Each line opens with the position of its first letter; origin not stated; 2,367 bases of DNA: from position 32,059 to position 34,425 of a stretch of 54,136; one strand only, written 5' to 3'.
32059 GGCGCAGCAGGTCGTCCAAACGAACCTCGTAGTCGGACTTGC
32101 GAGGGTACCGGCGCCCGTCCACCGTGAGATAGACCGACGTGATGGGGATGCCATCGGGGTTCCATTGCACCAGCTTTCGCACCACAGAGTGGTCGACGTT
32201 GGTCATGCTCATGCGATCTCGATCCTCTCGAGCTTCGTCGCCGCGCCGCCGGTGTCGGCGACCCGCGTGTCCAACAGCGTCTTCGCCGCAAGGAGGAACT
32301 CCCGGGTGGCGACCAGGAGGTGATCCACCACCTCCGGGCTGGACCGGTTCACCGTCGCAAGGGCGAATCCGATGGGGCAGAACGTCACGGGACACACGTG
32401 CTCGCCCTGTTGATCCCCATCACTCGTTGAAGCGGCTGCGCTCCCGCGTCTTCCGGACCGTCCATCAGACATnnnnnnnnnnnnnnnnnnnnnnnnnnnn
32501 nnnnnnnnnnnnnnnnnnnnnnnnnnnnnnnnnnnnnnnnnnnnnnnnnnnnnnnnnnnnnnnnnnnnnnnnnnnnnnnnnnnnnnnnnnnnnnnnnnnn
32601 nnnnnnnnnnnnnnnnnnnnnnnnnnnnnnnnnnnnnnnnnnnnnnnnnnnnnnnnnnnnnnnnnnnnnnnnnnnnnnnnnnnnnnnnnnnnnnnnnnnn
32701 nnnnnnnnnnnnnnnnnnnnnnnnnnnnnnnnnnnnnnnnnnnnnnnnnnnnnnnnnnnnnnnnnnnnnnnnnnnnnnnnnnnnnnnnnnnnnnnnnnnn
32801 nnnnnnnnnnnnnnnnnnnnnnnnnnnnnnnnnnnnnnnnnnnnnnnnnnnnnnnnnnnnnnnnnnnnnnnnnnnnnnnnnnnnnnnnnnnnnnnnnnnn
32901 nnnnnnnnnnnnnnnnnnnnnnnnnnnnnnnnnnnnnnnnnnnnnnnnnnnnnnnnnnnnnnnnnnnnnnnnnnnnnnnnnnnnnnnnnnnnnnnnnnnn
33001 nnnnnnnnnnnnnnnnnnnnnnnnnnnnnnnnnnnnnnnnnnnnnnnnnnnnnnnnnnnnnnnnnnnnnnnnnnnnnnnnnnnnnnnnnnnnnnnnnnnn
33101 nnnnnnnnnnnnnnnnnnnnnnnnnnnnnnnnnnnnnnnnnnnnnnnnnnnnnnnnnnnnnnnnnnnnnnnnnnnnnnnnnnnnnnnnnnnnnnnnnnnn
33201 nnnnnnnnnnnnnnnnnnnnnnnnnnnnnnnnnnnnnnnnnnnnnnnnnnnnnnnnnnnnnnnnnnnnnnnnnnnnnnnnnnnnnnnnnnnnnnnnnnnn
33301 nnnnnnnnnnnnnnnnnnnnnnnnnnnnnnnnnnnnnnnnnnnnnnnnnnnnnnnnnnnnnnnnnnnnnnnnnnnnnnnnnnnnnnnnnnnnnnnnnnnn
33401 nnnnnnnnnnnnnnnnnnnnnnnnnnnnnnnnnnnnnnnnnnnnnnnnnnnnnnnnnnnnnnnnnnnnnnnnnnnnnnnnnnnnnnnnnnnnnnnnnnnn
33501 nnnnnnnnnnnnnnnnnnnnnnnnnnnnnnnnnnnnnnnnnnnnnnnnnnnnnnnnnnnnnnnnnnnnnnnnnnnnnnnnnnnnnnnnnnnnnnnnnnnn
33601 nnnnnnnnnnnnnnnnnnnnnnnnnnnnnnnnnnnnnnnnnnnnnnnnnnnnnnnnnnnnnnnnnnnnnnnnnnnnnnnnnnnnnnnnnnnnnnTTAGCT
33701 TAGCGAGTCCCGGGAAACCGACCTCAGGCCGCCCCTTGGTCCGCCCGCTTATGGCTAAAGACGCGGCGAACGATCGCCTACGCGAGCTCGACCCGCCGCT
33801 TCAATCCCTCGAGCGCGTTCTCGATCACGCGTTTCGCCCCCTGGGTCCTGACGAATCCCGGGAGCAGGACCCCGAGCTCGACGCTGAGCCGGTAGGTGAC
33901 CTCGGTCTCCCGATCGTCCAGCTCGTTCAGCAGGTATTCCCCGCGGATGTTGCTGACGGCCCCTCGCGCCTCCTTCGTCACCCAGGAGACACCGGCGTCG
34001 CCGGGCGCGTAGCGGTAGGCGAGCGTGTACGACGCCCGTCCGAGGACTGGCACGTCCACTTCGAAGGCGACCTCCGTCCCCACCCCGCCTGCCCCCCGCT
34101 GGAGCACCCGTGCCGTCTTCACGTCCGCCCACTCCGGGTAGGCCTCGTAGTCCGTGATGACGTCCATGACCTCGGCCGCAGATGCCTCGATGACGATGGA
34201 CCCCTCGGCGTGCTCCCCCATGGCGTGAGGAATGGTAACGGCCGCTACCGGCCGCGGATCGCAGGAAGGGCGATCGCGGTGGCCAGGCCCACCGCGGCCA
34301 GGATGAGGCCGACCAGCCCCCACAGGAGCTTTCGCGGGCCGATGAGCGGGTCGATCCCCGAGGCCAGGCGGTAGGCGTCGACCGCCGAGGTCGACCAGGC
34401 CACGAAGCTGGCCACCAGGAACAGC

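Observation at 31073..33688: Translationally coupled trio: Get3/ArsA-type ATPase, 87-aa Cys mini-protein and a full-length eRF1/Pelota-like protein with GGW instead of GGQ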

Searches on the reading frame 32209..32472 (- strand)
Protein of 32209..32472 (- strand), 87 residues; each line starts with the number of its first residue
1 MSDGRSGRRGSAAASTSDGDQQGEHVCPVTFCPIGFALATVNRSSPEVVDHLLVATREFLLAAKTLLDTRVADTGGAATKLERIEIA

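Call 4: search_protein_families(library=pfam, proteins=[window:32209-32472:-], max_evalue=0.01)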
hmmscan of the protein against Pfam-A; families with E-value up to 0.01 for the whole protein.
window:32209-32472:- (87 aa): 0 families

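Call 6: search_protein_families(library=ncbifam, proteins=[window:32209-32472:-], max_evalue=0.01)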
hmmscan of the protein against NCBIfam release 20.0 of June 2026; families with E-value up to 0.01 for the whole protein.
window:32209-32472:- (87 aa): 0 families

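Call 7: search_protein_families(library=padloc, proteins=[window:32209-32472:-], max_evalue=0.01)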
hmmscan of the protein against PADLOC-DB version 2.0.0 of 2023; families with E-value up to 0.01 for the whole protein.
window:32209-32472:- (87 aa): 0 families

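Call 25: find_homologous_proteins(query=A2, max_evalue=0.01)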
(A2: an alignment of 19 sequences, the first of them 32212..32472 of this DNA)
Query A2 (19 sequences) (87 aa, profile of the alignment): 1024 proteins with E <= 0.01 among 5946 candidates; the best 120 are listed.
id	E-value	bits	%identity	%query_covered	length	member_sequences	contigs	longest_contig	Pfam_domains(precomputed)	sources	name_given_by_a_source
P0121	1.4e-28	117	69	71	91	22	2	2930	PF27253.1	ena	-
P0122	3.2e-28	116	56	95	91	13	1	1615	PF27253.1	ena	-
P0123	3.3e-28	115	35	99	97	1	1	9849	PF27253.1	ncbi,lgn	ncbi:MAG: hypothetical protein ACRDHO_12380 [Actinomycetota bacterium]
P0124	5.4e-28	115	49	70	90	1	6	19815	PF27253.1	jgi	jgi:hypothetical protein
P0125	8.3e-28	114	49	99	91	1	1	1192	PF27253.1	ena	-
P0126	9.5e-28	114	43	70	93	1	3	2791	PF27253.1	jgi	jgi:hypothetical protein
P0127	9.6e-28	114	43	86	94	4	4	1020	PF27253.1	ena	-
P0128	1.0e-27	114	37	99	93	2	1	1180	PF27253.1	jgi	jgi:hypothetical protein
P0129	1.2e-27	114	44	70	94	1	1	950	PF27253.1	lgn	-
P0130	1.5e-27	113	57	72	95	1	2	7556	PF27253.1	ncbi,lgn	-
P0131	1.9e-27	113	43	94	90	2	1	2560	PF27253.1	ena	-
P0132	2.2e-27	113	39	74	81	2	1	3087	PF27253.1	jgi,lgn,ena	-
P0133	2.4e-27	113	49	70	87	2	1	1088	PF27253.1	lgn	-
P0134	3.3e-27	112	36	99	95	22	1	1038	PF27253.1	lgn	-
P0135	4.2e-27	112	40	79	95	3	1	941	PF27253.1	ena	-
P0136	4.3e-27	112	42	80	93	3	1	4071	PF27253.1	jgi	-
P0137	4.5e-27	112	43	98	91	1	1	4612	PF27253.1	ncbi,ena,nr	ncbi:MAG TPA: hypothetical protein VKA30_08545 [Actinomycetota bacterium]|nr:hypothetical protein [A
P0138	5.4e-27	112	37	99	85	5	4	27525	PF27253.1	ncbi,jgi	jgi:hypothetical protein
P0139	6.0e-27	111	49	89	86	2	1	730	PF27253.1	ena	-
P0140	6.0e-27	111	36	92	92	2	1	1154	PF27253.1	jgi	jgi:hypothetical protein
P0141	6.8e-27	111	39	84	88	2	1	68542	PF27253.1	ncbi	ncbi:MAG TPA: hypothetical protein VGL18_06550 [Actinomycetota bacterium]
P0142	8.2e-27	111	41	75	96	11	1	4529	PF27253.1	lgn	-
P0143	8.7e-27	111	40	86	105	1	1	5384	PF27253.1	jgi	jgi:hypothetical protein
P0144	9.6e-27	111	46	70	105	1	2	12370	PF27253.1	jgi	jgi:hypothetical protein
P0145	1.0e-26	111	43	99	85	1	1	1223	PF27253.1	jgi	jgi:hypothetical protein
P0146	1.1e-26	111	46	99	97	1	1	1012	PF27253.1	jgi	jgi:hypothetical protein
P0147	1.1e-26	111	45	72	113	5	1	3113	PF27253.1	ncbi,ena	-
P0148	1.1e-26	111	41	99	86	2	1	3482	PF27253.1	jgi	jgi:hypothetical protein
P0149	1.1e-26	111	42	99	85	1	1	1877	PF27253.1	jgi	jgi:hypothetical protein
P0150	1.2e-26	111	43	99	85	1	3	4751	PF27253.1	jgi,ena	jgi:hypothetical protein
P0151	1.2e-26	110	41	95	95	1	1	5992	PF27253.1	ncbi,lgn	ncbi:MAG: hypothetical protein ACRDHC_00875 [Actinomycetota bacterium]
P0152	1.3e-26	110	69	100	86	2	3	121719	PF27253.1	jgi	jgi:hypothetical protein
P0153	1.3e-26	110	42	94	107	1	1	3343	PF27253.1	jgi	jgi:hypothetical protein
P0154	1.4e-26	110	43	95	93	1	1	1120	PF27253.1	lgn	-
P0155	1.5e-26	110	71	100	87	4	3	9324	PF27253.1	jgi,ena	-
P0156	1.5e-26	110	40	98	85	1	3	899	PF27253.1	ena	-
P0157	1.6e-26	110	46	92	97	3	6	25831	PF27253.1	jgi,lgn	jgi:hypothetical protein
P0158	1.8e-26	110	47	71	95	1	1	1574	PF27253.1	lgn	-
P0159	1.8e-26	110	52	72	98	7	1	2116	PF27253.1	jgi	jgi:hypothetical protein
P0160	1.9e-26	110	37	95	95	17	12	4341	PF27253.1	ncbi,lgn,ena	-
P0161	1.9e-26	110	52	77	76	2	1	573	PF27253.1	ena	-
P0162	2.1e-26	110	47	85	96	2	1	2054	PF27253.1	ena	-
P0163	2.2e-26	110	55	71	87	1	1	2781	PF27253.1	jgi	jgi:hypothetical protein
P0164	2.2e-26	110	51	70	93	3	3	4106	PF27253.1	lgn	-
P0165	2.3e-26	110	42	99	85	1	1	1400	PF27253.1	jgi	jgi:hypothetical protein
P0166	2.3e-26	110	38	94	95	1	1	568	PF27253.1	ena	-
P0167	2.4e-26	110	43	95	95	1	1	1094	PF27253.1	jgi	jgi:hypothetical protein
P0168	2.6e-26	109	49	77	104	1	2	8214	PF27253.1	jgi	jgi:hypothetical protein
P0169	2.6e-26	109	40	92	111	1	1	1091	PF27253.1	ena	-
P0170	2.7e-26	109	44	70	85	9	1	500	PF27253.1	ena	-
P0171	2.8e-26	109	37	94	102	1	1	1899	PF27253.1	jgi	jgi:hypothetical protein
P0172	2.8e-26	109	34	98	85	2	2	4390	PF27253.1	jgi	jgi:hypothetical protein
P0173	2.9e-26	109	47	69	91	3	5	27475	PF27253.1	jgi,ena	-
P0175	3.1e-26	109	43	92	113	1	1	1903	PF27253.1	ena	-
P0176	3.3e-26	109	47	99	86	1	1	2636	PF27253.1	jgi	jgi:hypothetical protein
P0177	3.4e-26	109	40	84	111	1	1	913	PF27253.1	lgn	-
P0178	3.4e-26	109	55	71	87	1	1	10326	PF27253.1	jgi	jgi:hypothetical protein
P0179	3.6e-26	109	41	82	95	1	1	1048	PF27253.1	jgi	jgi:hypothetical protein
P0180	3.6e-26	109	38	97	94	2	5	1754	PF27253.1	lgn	-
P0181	3.8e-26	109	34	99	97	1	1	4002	PF27253.1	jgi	jgi:hypothetical protein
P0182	3.8e-26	109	46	70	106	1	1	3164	PF27253.1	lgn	-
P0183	4.2e-26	109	45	69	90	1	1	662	PF27253.1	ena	-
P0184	4.2e-26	109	39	94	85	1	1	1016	PF27253.1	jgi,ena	-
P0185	4.2e-26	109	42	76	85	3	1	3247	PF27253.1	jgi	jgi:hypothetical protein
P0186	4.3e-26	109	40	95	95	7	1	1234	PF27253.1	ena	-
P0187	4.4e-26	109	45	76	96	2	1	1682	PF27253.1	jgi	jgi:hypothetical protein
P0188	4.6e-26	109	43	89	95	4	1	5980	PF27253.1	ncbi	-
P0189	4.7e-26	109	41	90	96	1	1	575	PF27253.1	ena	-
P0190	4.7e-26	109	43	70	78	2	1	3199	PF27253.1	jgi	jgi:hypothetical protein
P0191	4.9e-26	109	48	69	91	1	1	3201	PF27253.1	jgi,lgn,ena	-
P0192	4.9e-26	109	36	98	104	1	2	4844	PF27253.1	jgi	jgi:hypothetical protein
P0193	4.9e-26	109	43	70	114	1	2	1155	PF27253.1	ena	-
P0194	5.0e-26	108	53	71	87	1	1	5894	PF27253.1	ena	-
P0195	5.0e-26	108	33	94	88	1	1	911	PF27253.1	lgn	-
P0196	5.4e-26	108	41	80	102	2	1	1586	PF27253.1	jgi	jgi:hypothetical protein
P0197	5.4e-26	108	37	97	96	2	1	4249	PF27253.1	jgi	jgi:hypothetical protein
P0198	5.5e-26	108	40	94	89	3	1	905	PF27253.1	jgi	jgi:hypothetical protein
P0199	5.5e-26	108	46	70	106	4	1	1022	PF27253.1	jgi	jgi:hypothetical protein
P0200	5.6e-26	108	36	89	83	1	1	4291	PF27253.1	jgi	jgi:hypothetical protein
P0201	5.7e-26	108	41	93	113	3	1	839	PF27253.1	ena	-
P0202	5.7e-26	108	80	100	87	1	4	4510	PF27253.1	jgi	jgi:hypothetical protein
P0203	5.8e-26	108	39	84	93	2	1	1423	PF27253.1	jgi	jgi:hypothetical protein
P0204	5.8e-26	108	48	70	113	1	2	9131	PF27253.1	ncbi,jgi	jgi:hypothetical protein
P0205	5.9e-26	108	46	70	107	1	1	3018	PF27253.1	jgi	jgi:hypothetical protein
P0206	6.2e-26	108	43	70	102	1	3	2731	PF27253.1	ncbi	ncbi:MAG TPA: hypothetical protein VF972_02145 [Actinomycetota bacterium]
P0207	6.3e-26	108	39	70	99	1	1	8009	PF27253.1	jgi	jgi:hypothetical protein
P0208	6.5e-26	108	36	95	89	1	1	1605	PF27253.1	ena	-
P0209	6.6e-26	108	40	70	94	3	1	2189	PF27253.1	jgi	jgi:hypothetical protein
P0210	6.8e-26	108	53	80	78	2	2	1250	PF27253.1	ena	-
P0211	7.0e-26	108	36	94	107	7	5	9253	PF27253.1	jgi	jgi:hypothetical protein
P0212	7.0e-26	108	48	70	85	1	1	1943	PF27253.1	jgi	jgi:hypothetical protein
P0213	7.2e-26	108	40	95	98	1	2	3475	PF27253.1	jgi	jgi:hypothetical protein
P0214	7.3e-26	108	41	78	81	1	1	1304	PF27253.1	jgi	jgi:hypothetical protein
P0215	7.4e-26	108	39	100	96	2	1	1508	PF27253.1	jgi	jgi:hypothetical protein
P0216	7.5e-26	108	34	98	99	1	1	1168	PF27253.1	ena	-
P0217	7.9e-26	108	46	99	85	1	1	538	PF27253.1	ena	-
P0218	7.9e-26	108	49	99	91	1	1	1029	PF27253.1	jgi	jgi:hypothetical protein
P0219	8.0e-26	108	53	71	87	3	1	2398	PF27253.1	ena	-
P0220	8.0e-26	108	58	71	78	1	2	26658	PF27253.1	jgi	jgi:hypothetical protein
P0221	8.1e-26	108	41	90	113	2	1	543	PF27253.1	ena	-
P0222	8.4e-26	108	44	89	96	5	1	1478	PF27253.1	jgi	jgi:hypothetical protein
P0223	8.5e-26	108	41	80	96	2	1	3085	PF27253.1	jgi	jgi:hypothetical protein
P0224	8.6e-26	108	42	99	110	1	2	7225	PF27253.1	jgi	jgi:hypothetical protein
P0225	8.7e-26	108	38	98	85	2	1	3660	PF27253.1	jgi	jgi:hypothetical protein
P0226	9.1e-26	108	47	71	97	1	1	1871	PF27253.1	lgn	-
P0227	9.6e-26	108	45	79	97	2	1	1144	PF27253.1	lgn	-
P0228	9.7e-26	108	44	70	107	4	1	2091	PF27253.1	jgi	jgi:hypothetical protein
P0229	9.7e-26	108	48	70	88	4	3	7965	PF27253.1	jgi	jgi:hypothetical protein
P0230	1.0e-25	107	47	76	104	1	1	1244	PF27253.1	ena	-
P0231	1.1e-25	107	51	71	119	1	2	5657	PF27253.1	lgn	-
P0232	1.1e-25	107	40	75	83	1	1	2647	PF27253.1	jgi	jgi:hypothetical protein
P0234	1.2e-25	107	56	71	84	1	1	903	PF27253.1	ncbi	-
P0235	1.2e-25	107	55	98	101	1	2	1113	PF27253.1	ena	-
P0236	1.2e-25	107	48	70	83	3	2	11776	PF27253.1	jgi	jgi:hypothetical protein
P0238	1.3e-25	107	46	90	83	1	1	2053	PF27253.1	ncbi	-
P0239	1.3e-25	107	43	70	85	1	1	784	PF27253.1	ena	-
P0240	1.4e-25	107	44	70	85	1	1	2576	PF27253.1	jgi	jgi:hypothetical protein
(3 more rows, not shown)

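Call 27: find_encoding_contigs(protein=P0123, flank=5000, max_places=3)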
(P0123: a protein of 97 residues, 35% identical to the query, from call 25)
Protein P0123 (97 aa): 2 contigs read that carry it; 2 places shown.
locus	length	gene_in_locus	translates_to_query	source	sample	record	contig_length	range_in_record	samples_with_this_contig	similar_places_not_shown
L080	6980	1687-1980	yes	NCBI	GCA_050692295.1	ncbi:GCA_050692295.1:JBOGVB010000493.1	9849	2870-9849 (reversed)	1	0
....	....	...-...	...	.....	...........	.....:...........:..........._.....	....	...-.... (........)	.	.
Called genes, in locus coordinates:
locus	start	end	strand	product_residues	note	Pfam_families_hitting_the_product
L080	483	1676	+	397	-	PF01656:CbiA, PF02374:ArsA_ATPase, PF13614:AAA_31, PF17886:ArsA_HSP20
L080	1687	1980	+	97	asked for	PF27253:AF_1253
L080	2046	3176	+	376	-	PF18854:baeRF_family10, PF03464:eRF1_2 (weak), PF10116:Host_attach (weak), PF18844:baeRF_family2 (weak), PF18856:baeRF_family12 (weak), PF18859:acVLRF1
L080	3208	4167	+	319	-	PF00480:ROK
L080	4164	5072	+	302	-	PF00296:Bac_luciferase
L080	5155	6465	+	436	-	-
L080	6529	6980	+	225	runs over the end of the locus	PF03372:Exo_endo_phos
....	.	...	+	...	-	?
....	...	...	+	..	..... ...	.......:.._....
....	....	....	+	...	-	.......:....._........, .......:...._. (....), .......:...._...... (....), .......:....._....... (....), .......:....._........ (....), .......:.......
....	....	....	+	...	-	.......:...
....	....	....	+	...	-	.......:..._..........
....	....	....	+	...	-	-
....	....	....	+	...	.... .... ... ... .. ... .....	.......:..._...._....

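Call 52: predict_structure(alignment_id=A3)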
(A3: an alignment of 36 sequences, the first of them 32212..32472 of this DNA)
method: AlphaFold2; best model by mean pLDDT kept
length: 87 residues; sequences in the alignment: 36
mean_pLDDT: 68.5   pTM: 0.38
mean pLDDT of the five models: 68.5, 68.4, 66.6, 66.2, 66.1
residues with pLDDT >= 90: 18; 70-90: 25; 50-70: 21; < 50: 23
segments of 3 or more residues with pLDDT < 50: 1-23
pLDDT, mean of each block of 10 residues (from residue 1): 42 40 54 69 78 95 95 72 73
secondary structure, 60 per line:
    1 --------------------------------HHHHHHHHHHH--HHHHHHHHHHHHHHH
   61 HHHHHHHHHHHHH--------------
elements in order: H33-43 H46-73

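Call 63: search_protein_representatives(alignment_id=A3)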
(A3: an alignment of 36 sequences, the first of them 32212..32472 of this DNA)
Query: 36 sequences, 91 profile positions. Proteins with E-value up to 0.001 (for the whole library): 572; up to 1e-10: 138; up to 1e-30: 0. The best 150 are listed.
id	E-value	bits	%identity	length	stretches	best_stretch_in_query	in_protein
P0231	7.0e-29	115.9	-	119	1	5-91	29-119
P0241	1.5e-28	114.8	-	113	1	1-91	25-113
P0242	3.7e-28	113.5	-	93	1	1-91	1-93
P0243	1.1e-27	112.0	-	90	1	11-91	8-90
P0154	1.9e-27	111.2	-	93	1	1-91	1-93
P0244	3.0e-27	110.6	-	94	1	10-91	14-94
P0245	3.4e-27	110.5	-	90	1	3-91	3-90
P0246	1.8e-26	108.2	-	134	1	15-91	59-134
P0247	2.1e-26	107.9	-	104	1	7-91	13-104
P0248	3.5e-26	107.2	-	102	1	1-90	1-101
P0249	3.6e-26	107.2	-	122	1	14-91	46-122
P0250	4.0e-26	107.0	-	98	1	1-91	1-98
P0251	6.0e-26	106.5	-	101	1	6-90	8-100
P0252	6.7e-26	106.3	-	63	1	30-91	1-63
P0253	7.1e-26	106.2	-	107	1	9-90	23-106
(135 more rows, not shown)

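Call 76: fold_search(model_id=the predicted structure, library=pdb)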
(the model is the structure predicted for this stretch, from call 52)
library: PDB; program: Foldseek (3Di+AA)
matches with E <= 10: 0; with E <= 0.001: 0
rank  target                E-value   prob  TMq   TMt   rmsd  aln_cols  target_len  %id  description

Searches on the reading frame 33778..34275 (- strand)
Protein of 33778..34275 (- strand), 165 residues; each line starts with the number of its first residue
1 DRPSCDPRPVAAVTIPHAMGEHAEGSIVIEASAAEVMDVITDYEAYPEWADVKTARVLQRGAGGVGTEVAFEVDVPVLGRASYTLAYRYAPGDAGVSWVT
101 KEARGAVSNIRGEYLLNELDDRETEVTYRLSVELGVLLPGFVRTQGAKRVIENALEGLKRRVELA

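Call 4: search_protein_families(library=pfam, proteins=[window:33778-34275:-], max_evalue=0.01)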
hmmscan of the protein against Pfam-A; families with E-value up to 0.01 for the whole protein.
window:33778-34275:- (165 aa): 2 families
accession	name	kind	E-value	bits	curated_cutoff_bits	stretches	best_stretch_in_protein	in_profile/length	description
PF10604.15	Polyketide_cyc2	-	1e-11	45.7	27.4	1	22-163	3-142/142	Polyketide cyclase / dehydrase and lipid transport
PF03364.25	Polyketide_cyc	-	2.5e-10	41.1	23.4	1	29-158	1-125/126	Polyketide cyclase / dehydrase and lipid transport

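Call 6: search_protein_families(library=ncbifam, proteins=[window:33778-34275:-], max_evalue=0.01)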
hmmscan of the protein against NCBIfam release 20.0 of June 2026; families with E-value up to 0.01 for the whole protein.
window:33778-34275:- (165 aa): 0 families

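Call 7: search_protein_families(library=padloc, proteins=[window:33778-34275:-], max_evalue=0.01)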
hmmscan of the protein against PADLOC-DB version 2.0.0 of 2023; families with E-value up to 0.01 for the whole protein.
window:33778-34275:- (165 aa): 0 families
